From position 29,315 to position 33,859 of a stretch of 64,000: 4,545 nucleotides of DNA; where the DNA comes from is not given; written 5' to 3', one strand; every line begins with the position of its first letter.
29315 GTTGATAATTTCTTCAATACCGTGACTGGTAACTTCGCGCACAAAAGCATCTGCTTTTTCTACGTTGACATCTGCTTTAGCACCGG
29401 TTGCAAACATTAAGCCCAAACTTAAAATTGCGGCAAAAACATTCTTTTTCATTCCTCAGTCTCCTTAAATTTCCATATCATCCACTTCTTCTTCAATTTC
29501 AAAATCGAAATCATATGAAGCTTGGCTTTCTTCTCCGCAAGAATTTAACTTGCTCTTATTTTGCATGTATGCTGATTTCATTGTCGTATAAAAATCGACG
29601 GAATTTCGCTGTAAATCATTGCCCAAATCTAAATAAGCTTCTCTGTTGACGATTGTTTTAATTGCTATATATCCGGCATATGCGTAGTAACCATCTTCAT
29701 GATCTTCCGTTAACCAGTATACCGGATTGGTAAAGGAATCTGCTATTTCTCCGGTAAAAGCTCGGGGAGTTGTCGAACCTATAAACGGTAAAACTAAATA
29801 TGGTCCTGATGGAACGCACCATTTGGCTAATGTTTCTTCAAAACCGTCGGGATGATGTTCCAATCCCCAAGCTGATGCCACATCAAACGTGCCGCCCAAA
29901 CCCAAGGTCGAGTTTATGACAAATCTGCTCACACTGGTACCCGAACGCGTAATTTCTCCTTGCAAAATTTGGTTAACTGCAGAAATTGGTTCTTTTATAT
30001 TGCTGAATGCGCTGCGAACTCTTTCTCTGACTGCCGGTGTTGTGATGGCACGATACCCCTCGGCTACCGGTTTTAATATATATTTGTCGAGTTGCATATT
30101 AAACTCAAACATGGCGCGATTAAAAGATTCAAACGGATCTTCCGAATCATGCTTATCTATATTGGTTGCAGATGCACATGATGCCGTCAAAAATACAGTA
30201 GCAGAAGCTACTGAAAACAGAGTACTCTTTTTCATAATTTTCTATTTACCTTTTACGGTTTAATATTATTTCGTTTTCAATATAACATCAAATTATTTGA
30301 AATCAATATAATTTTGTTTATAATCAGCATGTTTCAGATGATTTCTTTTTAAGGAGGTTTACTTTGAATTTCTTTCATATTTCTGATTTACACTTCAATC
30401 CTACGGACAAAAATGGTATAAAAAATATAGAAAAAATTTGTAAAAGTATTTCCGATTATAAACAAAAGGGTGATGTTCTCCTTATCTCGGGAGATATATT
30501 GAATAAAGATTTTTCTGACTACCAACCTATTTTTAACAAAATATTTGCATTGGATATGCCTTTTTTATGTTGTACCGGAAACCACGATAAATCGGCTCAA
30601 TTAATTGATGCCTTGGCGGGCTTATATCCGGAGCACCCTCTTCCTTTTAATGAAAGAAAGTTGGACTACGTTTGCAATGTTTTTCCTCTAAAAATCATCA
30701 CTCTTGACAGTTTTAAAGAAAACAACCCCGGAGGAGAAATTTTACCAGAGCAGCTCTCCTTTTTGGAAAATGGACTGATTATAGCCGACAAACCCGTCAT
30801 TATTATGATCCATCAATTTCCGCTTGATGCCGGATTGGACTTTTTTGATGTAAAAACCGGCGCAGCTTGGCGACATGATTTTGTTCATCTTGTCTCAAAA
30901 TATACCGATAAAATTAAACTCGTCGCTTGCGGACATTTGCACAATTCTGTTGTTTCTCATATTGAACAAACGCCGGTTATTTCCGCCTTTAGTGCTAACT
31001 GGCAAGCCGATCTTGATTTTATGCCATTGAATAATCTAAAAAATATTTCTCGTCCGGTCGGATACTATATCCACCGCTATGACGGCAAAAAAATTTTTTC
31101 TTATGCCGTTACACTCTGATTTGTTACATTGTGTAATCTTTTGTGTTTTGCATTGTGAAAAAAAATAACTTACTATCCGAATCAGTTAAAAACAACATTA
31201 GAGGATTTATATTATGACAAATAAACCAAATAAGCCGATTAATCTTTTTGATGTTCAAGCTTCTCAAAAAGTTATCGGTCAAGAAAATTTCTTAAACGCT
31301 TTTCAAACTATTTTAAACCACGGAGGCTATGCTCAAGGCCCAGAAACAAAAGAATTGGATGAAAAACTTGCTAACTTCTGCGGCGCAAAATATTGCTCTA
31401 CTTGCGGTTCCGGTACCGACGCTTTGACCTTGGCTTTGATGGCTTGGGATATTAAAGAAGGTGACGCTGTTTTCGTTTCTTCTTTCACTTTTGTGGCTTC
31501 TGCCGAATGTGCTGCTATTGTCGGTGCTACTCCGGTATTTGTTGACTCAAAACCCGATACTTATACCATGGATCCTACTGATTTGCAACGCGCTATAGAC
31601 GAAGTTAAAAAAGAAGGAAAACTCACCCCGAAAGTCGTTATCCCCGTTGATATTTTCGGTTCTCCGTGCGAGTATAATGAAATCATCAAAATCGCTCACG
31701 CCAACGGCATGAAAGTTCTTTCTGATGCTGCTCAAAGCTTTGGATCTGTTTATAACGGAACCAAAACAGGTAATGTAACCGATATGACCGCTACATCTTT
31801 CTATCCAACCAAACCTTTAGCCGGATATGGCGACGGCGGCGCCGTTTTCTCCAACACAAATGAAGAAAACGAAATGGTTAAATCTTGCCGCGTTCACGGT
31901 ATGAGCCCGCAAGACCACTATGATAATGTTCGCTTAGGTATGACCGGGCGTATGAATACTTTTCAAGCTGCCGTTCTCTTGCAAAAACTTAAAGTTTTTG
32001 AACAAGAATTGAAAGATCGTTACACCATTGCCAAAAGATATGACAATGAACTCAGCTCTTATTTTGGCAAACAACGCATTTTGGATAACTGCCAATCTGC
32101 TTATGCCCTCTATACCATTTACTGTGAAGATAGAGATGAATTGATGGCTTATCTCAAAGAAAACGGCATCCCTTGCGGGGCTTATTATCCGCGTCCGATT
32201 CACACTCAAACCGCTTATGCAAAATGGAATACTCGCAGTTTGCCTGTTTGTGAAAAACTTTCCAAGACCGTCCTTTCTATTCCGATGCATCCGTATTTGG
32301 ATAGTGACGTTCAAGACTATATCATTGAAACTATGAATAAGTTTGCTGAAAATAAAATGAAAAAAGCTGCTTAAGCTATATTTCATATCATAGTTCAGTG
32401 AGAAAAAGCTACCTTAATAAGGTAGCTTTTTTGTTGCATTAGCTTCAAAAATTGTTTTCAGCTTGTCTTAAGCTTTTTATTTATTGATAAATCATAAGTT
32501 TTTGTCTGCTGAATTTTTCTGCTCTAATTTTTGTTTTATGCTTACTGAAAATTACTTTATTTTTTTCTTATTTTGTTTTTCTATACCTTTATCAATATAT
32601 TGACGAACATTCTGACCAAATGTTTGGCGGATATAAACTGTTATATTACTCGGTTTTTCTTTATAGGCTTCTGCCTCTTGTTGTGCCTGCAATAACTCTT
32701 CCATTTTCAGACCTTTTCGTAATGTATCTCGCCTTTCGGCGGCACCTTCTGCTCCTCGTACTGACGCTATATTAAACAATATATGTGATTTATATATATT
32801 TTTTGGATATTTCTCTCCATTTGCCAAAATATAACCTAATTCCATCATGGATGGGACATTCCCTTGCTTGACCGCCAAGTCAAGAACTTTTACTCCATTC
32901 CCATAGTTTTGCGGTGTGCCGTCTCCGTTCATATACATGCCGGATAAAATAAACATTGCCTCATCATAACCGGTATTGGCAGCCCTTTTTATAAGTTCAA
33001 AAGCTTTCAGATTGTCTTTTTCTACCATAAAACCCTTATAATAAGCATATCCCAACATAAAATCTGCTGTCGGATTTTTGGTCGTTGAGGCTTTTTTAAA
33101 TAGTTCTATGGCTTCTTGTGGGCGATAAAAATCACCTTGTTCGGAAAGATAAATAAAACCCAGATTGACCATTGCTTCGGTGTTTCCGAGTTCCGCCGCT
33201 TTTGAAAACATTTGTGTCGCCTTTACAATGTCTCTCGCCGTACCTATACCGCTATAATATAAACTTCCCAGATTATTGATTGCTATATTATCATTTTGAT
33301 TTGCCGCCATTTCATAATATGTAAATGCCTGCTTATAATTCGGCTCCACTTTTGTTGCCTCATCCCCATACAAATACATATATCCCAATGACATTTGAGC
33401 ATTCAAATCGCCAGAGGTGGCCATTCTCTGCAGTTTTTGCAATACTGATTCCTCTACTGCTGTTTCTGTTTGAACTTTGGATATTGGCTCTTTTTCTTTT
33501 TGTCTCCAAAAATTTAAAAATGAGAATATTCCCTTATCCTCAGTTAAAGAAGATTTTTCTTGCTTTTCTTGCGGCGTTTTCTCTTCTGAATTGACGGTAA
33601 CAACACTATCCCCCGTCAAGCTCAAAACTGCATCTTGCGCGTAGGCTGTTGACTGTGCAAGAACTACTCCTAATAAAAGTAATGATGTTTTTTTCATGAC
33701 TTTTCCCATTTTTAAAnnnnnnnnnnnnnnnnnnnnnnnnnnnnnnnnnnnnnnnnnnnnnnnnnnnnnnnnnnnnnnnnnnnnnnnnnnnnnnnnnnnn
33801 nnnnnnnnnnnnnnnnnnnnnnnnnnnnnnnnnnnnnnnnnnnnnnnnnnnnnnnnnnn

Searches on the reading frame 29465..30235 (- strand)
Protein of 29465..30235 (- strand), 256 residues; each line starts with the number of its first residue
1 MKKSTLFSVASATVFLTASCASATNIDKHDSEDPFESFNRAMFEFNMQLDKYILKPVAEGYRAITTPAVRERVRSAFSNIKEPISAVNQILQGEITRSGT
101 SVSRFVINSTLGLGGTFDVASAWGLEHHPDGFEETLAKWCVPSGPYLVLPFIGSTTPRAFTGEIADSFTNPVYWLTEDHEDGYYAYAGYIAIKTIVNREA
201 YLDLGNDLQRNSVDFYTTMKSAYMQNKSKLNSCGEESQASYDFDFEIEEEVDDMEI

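Call 14: search_protein_families(library=pfam, proteins=[window:29465-30235:-], max_evalue=0.001)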
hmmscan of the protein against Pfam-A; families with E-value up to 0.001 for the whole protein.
window:29465-30235:- (256 aa): 1 family
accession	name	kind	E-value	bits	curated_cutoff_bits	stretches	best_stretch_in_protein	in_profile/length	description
PF04333.18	MlaA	-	2.6e-65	220.2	25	1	32-228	2-193/195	MlaA lipoprotein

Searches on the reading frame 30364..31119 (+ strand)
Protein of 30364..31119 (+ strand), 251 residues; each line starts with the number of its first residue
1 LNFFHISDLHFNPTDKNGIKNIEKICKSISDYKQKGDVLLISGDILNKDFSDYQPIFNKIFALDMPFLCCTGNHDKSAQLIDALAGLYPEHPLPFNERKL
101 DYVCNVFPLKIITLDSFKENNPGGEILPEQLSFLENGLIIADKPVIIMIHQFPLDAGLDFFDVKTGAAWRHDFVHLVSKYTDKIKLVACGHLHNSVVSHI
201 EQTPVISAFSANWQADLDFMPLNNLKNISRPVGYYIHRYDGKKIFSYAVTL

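Call 14: search_protein_families(library=pfam, proteins=[window:30364-31119:+], max_evalue=0.001)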
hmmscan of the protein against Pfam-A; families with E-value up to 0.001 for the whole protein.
window:30364-31119:+ (251 aa): 2 families
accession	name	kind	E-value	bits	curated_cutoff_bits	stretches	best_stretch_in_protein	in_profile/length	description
PF00149.33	Metallophos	-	6.6e-12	46.7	21.5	1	1-194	1-190/191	Calcineurin-like phosphoesterase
PF12850.12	Metallophos_2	-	5.4e-08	33.4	27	1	1-207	1-131/154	Calcineurin-like phosphoesterase superfamily domain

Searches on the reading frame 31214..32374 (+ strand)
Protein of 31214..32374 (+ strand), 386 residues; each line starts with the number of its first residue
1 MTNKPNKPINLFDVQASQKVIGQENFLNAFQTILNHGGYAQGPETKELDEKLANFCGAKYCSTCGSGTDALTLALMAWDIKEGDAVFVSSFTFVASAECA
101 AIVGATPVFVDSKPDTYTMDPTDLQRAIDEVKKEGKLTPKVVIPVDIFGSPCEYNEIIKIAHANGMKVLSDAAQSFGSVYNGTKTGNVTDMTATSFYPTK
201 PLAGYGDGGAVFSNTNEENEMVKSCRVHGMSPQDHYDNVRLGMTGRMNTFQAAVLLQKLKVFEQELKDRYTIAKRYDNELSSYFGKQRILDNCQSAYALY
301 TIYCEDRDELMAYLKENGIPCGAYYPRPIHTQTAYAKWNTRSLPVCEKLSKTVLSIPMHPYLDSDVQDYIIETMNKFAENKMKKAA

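Call 14: search_protein_families(library=pfam, proteins=[window:31214-32374:+], max_evalue=0.001)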
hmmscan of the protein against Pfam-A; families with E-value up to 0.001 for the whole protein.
window:31214-32374:+ (386 aa): 4 families
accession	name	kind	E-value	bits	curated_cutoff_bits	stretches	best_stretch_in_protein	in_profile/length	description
PF01041.23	DegT_DnrJ_EryC1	-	1.8e-97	327.2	19.8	1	23-374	4-359/360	DegT/DnrJ/EryC1/StrS aminotransferase family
PF00155.27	Aminotran_1_2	-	6.9e-08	32.5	19.7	1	36-143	32-157/361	Aminotransferase class I and II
PF01212.27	Beta_elim_lyase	-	8.1e-08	32.4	27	1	33-176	22-173/288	Beta-eliminating lyase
PF01053.26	Cys_Met_Meta_PP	-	0.00015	20.9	27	1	41-236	50-239/381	Cys/Met metabolism PLP-dependent enzyme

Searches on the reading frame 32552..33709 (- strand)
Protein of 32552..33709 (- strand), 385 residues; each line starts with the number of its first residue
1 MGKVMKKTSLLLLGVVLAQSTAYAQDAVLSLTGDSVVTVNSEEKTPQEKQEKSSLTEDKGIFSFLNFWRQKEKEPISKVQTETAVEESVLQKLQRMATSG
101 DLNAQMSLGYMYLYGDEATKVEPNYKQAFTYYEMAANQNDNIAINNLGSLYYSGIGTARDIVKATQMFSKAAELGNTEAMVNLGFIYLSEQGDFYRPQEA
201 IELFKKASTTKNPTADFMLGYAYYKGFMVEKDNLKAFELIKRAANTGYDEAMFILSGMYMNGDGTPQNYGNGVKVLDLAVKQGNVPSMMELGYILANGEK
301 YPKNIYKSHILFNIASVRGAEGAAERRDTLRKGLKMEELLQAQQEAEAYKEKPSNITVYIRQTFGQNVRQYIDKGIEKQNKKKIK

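Call 14: search_protein_families(library=pfam, proteins=[window:32552-33709:-], max_evalue=0.001)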
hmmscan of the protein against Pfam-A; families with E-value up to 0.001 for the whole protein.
window:32552-33709:- (385 aa): 2 families
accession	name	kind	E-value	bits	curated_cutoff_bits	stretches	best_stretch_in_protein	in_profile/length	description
PF08238.18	Sel1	-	9.3e-39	130.9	30.7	3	104-140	3-36/36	Sel1 repeat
PF23310.1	TPR_27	-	1.4e-08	34.8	27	0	227-277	40-89/110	Plant tetratrico peptide repeats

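Call 64: search_protein_families(library=padloc, proteins=[window:32552-33709:-], max_evalue=1)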
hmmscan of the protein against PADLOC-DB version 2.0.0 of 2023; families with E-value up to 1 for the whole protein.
window:32552-33709:- (385 aa): 0 families

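Call 65: search_protein_families(library=phrogs, proteins=[window:32552-33709:-], max_evalue=1)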
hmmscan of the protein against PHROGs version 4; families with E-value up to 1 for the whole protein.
window:32552-33709:- (385 aa): 3 families
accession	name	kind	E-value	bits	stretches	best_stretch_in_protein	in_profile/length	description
phrog_8741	-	unknown function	2.6e-48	166.2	2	94-192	138-233/380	-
phrog_31809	-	unknown function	0.001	18.7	1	135-215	306-378/538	-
phrog_13871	-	unknown function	0.14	13.5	1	301-378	43-120/122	-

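Call 72: search_solved_structures(query=window:32552-33709:-, max_evalue=0.00001)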
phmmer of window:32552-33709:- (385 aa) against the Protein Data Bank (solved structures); distinct sequences matched with E-value up to 0.00001: 19.
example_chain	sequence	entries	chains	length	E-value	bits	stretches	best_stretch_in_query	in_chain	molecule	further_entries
6ok3_A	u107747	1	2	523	2.5e-49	171.6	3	120-341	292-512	Sel1 repeat protein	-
4bwr_A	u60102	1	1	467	2e-44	155.5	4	100-243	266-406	PROTEIN CORRESPONDING TO LOCUS C5321 FROM CFT073 E.COLI STRAIN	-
8sxq_A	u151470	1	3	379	3.6e-41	144.8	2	104-344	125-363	SEL-1 repeat protein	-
8ket_C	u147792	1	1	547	1.1e-36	130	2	84-192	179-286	Protein sel-1 homolog 1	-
9uav_C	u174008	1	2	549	1.1e-36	130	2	84-192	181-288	Protein sel-1 homolog 1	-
8kes_D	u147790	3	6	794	5e-36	127.8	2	84-192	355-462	Protein sel-1 homolog 1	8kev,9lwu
9og0_C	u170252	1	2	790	8.3e-35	123.8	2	84-192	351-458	Protein sel-1 homolog 1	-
6deh_A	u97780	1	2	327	1.1e-30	110.3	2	103-350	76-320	TPR repeat protein, protein-protein interaction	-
1ouv_A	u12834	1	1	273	1.1e-29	107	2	121-268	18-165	conserved hypothetical secreted protein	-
6ork_A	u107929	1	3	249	3.7e-22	82.2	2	196-303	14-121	Sel1 repeat protein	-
5b26_A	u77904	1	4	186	5.4e-21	78.4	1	85-264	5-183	Protein sel-1 homolog 1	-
6ur7_A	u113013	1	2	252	2.5e-20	76.2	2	104-235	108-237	Sel1 repeat family protein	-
6onw_A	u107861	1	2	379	1e-18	70.9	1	86-303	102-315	Sel1 repeat protein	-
6orc_A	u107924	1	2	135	2.5e-12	49.9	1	94-180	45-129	Sel1 repeat protein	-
8d9x_A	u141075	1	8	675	3.9e-11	46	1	79-298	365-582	Maltodextrin-binding protein,DAP3-binding cell death enhancer 1 short form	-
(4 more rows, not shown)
